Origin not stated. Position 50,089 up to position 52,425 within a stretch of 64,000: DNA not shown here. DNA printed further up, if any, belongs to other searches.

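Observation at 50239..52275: BchE-like B12/radical-SAM enzyme carrying a fused C-terminal receiver-like domain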

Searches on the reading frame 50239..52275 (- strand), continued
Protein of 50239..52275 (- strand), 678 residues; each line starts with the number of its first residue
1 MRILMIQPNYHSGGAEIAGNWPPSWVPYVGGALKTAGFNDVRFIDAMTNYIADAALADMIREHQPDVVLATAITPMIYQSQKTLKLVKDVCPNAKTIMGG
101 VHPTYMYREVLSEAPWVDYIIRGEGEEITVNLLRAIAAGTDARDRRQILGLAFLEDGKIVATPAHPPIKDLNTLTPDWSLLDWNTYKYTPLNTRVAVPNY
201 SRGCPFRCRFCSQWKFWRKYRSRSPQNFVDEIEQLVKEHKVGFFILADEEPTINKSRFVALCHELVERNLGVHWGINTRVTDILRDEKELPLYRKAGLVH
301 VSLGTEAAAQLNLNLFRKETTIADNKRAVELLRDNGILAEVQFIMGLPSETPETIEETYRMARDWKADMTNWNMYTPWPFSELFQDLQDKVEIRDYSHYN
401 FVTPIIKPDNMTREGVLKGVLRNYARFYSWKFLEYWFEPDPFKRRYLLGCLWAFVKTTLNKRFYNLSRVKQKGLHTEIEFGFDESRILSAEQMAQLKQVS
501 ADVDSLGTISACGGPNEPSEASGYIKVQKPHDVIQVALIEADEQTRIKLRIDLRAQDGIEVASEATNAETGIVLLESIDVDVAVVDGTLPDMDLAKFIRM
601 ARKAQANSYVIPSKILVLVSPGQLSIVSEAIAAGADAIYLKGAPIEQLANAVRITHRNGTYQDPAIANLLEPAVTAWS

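Call 73: find_encoding_contigs(protein=P0322, flank=5000, max_places=2)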
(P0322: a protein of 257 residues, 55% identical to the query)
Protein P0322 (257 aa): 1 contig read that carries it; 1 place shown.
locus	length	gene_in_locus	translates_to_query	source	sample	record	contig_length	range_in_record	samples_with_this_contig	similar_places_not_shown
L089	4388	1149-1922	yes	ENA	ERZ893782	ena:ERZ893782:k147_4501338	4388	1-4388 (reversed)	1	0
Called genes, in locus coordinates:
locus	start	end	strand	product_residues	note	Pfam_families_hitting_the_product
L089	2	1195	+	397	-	?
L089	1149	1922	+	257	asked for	PF00072:Response_reg, PF00196:GerE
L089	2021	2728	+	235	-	-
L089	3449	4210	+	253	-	PF00142:Fer4_NifH (weak), PF01656:CbiA, PF02374:ArsA_ATPase (weak), PF06564:CBP_BcsQ, PF09140:MipZ, PF10609:ParA, PF13614:AAA_31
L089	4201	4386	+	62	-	?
